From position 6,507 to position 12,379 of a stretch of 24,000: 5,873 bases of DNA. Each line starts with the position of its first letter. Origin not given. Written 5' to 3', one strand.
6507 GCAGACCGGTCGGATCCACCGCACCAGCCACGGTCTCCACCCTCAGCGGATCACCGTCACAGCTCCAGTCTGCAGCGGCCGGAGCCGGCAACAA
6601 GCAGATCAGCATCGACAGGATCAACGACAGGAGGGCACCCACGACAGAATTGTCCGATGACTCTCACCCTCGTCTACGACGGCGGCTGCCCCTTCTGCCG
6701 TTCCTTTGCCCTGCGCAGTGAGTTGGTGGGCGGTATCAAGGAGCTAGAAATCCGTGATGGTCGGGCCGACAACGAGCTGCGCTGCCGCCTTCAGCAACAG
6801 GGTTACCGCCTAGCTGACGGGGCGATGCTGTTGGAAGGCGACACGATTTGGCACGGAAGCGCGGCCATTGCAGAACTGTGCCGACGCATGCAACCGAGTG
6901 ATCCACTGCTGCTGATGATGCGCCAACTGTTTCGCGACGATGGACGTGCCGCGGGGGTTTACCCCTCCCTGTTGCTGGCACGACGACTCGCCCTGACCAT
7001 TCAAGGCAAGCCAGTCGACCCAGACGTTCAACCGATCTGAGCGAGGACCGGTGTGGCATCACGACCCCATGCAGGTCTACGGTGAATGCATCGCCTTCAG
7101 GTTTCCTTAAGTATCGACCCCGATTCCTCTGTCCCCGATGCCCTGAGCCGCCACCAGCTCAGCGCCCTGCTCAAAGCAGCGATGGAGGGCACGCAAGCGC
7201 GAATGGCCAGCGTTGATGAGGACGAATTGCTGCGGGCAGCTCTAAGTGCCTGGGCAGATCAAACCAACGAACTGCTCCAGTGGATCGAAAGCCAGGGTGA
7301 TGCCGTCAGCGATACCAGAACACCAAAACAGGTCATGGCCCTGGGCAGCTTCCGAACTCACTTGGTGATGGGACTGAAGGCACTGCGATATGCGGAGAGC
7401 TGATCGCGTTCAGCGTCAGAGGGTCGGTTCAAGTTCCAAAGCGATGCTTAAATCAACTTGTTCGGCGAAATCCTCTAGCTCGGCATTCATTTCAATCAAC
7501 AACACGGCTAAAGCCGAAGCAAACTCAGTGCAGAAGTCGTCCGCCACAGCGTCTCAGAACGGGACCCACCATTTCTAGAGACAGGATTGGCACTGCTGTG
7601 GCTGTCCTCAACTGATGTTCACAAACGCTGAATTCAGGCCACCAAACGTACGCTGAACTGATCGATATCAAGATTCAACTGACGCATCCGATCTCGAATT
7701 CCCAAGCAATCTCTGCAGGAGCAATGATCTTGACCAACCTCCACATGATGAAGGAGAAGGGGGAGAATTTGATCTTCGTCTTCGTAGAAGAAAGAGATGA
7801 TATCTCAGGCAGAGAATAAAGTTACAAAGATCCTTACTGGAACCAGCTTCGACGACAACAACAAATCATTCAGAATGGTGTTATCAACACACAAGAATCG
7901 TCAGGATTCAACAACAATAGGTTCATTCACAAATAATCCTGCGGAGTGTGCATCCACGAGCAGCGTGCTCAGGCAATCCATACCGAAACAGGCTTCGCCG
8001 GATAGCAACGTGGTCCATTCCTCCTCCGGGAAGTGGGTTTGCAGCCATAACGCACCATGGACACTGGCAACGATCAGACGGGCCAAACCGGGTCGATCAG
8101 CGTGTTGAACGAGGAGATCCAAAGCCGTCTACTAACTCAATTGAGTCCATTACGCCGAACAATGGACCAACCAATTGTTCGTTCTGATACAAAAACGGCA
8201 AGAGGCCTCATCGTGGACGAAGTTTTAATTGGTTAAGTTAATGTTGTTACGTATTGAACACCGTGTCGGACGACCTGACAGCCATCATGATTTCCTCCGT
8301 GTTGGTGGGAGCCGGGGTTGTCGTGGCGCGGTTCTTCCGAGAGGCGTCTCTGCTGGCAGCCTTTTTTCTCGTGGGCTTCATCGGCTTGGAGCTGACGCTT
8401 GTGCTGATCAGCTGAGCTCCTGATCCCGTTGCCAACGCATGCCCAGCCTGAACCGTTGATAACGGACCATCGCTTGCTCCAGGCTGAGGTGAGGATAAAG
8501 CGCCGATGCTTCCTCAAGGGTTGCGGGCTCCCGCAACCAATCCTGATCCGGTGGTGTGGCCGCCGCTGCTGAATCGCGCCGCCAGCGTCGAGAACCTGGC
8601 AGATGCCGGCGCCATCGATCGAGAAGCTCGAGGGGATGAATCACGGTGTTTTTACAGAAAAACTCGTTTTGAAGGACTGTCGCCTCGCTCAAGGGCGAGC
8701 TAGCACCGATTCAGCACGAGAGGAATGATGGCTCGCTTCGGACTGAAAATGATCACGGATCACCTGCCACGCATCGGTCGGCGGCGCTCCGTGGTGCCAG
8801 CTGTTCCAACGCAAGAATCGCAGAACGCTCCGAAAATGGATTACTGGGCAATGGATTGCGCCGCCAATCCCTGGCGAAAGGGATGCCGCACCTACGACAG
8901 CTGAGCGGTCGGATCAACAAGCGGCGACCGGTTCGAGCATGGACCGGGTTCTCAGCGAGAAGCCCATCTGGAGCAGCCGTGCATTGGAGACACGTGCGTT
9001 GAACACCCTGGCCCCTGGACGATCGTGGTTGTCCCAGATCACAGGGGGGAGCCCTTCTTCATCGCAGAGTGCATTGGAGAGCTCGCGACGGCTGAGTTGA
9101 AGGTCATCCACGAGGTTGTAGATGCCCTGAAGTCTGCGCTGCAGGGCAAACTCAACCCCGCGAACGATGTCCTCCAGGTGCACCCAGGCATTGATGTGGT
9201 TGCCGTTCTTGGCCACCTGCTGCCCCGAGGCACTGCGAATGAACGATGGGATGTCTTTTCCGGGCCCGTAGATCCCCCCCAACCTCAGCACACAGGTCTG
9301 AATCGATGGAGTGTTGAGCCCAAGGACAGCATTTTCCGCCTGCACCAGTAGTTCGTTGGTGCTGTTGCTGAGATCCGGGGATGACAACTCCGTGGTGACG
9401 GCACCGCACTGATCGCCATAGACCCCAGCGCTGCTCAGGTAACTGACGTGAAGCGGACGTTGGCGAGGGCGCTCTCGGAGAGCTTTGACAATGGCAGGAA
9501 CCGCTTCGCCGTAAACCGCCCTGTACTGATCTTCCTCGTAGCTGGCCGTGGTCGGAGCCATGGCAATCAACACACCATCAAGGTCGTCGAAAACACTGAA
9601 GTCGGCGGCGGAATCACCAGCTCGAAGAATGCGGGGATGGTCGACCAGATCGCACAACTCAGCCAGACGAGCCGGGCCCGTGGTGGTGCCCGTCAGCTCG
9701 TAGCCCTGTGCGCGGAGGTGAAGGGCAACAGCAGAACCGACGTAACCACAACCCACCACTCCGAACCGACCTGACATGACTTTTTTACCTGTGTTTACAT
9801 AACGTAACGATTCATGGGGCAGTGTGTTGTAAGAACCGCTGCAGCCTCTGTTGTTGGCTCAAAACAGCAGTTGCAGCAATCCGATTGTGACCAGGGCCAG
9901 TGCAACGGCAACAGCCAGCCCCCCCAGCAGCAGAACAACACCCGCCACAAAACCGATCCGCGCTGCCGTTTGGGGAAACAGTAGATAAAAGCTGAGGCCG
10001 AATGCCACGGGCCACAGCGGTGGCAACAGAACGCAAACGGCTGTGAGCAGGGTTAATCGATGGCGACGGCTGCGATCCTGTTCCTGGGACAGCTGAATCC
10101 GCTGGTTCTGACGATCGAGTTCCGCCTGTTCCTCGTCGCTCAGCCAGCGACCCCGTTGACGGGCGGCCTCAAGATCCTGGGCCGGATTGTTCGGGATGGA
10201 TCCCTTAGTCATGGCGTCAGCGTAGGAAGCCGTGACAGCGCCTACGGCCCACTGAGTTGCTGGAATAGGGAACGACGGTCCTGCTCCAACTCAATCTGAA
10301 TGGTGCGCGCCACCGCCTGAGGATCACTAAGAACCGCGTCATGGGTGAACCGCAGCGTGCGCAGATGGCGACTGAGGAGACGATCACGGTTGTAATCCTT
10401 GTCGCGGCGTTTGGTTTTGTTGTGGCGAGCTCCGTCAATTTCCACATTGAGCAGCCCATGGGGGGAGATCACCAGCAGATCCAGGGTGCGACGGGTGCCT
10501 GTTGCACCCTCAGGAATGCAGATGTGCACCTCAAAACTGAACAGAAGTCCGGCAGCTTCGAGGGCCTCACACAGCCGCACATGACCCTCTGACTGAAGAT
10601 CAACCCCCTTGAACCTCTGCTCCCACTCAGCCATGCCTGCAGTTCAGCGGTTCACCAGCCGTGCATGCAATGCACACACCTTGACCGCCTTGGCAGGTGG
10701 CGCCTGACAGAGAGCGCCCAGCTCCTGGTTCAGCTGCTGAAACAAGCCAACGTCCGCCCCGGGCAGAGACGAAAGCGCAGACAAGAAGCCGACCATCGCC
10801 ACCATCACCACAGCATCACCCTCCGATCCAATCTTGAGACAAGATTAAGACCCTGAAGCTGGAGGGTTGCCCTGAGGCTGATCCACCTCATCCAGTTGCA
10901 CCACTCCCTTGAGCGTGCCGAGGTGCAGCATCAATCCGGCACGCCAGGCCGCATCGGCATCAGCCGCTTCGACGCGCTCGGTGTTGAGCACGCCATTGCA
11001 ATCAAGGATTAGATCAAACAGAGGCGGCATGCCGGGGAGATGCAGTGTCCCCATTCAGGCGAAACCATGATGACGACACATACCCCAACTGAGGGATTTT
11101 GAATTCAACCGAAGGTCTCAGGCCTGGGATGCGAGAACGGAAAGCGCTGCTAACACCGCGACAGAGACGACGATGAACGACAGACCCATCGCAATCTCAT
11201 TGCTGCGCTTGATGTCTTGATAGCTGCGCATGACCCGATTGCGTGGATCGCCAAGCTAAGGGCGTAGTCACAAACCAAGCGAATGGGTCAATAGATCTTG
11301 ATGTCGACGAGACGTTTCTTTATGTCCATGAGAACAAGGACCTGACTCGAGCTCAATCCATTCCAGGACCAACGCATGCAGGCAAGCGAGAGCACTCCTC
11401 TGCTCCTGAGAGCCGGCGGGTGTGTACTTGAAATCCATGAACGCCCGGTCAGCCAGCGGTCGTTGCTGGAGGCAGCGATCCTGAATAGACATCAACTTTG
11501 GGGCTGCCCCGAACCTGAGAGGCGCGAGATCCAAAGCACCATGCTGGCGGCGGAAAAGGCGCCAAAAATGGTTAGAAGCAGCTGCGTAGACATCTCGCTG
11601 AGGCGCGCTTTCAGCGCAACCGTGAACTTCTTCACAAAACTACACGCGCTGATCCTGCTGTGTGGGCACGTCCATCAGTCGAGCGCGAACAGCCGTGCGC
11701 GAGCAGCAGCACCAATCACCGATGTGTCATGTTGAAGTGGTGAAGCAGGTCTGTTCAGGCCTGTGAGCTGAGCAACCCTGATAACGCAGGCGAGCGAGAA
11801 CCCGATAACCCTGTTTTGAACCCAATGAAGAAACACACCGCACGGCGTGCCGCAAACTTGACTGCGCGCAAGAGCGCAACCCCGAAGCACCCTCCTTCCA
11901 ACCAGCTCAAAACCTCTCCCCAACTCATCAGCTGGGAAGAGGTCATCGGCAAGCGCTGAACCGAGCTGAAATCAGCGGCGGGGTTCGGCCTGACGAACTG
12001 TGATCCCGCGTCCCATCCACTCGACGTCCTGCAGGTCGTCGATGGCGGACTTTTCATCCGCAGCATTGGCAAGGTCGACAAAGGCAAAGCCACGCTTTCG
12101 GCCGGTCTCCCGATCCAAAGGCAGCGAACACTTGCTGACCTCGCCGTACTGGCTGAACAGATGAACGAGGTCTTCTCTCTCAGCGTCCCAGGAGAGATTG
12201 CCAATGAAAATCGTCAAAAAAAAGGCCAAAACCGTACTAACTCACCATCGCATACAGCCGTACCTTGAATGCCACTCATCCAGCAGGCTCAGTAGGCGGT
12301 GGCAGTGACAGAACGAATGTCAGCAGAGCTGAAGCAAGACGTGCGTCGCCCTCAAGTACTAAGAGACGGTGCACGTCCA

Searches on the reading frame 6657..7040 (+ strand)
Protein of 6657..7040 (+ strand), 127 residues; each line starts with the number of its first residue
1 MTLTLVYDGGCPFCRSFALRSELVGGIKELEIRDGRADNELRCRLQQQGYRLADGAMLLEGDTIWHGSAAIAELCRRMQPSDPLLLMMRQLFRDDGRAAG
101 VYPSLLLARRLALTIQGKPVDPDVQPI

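Call 84: search_protein_families(library=pfam, proteins=[window:6657-7040:+], max_evalue=0.001)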
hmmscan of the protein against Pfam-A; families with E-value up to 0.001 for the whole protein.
window:6657-7040:+ (127 aa): 1 family
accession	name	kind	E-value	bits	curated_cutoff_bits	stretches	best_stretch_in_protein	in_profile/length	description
PF04134.17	DCC1-like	-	1.9e-07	32.8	27.8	1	5-102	1-100/113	DCC1-like thiol-disulfide oxidoreductase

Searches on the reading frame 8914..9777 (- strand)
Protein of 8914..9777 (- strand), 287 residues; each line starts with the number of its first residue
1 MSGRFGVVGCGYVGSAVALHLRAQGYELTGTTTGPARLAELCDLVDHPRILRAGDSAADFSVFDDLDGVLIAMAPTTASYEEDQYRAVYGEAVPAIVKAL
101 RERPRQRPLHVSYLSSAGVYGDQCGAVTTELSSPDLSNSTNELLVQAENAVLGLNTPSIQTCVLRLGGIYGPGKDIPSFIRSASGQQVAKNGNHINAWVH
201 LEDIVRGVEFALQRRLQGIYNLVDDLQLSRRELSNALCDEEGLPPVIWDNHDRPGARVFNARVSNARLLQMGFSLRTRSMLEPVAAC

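Call 84: search_protein_families(library=pfam, proteins=[window:8914-9777:-], max_evalue=0.001)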
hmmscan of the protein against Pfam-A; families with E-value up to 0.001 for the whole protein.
window:8914-9777:- (287 aa): 1 family
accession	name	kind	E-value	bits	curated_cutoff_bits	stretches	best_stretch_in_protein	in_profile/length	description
PF01370.27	Epimerase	-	6.8e-13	49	20.9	1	11-221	8-238/240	NAD dependent epimerase/dehydratase family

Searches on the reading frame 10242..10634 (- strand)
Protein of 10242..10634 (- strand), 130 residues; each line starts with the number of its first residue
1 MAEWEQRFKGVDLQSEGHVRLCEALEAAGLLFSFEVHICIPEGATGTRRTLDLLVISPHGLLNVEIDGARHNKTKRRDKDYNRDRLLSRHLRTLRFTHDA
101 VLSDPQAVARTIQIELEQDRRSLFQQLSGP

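Call 8: search_protein_families(library=pfam, proteins=[window:10242-10634:-], max_evalue=0.01)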
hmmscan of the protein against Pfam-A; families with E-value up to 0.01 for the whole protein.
window:10242-10634:- (130 aa): 2 families
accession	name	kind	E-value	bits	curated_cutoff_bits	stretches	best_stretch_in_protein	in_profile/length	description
PF04480.18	DUF559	-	1.3e-06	28.7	20.6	1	62-116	55-108/109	Protein of unknown function (DUF559)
PF18741.7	MTES_1575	-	7.3e-06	26.4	38.2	1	49-112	25-92/96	REase_MTES_1575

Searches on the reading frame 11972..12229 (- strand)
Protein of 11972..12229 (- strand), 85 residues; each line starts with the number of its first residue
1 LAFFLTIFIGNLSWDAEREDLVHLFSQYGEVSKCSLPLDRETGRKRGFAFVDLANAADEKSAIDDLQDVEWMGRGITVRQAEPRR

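Call 8: search_protein_families(library=pfam, proteins=[window:11972-12229:-], max_evalue=0.01)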
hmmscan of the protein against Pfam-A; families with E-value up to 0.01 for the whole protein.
window:11972-12229:- (85 aa): 2 families
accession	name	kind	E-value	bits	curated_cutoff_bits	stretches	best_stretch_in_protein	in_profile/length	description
PF00076.28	RRM_1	-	1.1e-17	64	20.7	1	7-75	1-68/70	RNA recognition motif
PF13893.12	RRM_5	-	0.0062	16.7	27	1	18-78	41-96/125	RNA recognition motif. (a.k.a. RRM, RBD, or RNP domain)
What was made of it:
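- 11972..12229 (-): RRM-type RNA-binding protein gene (rbp), the left neighbour in all arrangements. Pfam RRM_1 (call 8).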

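Call 10: find_encoding_contigs(protein=window:11972-12229:-, flank=10000, max_places=10)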
Protein window:11972-12229:- (85 aa): 24 contigs read that carry it; 10 places shown.
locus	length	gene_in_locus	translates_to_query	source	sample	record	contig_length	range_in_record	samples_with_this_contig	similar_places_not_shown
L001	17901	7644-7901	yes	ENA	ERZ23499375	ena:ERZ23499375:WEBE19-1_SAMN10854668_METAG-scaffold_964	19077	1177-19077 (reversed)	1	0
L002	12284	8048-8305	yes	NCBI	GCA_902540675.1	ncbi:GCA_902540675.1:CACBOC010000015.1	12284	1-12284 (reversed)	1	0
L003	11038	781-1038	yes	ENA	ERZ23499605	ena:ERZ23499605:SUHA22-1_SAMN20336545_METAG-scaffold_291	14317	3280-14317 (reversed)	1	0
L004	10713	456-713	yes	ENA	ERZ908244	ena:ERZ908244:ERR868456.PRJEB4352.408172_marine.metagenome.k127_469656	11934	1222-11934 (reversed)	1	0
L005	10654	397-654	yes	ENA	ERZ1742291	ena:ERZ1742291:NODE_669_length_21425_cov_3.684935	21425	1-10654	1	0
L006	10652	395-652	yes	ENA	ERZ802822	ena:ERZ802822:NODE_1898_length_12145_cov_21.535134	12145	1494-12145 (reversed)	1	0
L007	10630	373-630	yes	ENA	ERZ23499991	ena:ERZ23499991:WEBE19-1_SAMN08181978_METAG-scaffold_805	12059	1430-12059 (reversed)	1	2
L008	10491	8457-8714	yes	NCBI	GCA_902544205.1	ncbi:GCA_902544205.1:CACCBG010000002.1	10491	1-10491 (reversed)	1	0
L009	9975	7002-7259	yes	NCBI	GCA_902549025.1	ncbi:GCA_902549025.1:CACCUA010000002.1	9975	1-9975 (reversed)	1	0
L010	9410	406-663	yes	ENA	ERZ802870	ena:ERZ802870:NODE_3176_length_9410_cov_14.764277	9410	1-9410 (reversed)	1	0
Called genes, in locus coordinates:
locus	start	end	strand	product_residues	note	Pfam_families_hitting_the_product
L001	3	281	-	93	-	?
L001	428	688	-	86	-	-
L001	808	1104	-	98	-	-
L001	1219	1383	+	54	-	-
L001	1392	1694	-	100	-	-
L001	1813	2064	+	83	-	-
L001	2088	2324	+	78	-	-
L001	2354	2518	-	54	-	-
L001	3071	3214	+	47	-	-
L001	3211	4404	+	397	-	PF13506:Glyco_transf_21, PF00535:Glycos_transf_2, PF13641:Glyco_tranf_2_3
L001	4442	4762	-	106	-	PF18032:FRP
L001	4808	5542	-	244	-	PF00487:FA_desaturase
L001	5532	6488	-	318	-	PF09150:Carot_N, PF02136:NTF2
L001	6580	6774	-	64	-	-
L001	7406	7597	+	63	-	-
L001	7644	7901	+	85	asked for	PF00076:RRM_1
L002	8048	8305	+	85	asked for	PF00076:RRM_1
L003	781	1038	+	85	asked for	PF00076:RRM_1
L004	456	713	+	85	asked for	PF00076:RRM_1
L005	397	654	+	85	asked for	PF00076:RRM_1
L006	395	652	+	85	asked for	PF00076:RRM_1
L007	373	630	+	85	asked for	PF00076:RRM_1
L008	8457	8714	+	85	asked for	PF00076:RRM_1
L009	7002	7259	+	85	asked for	PF00076:RRM_1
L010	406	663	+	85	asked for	PF00076:RRM_1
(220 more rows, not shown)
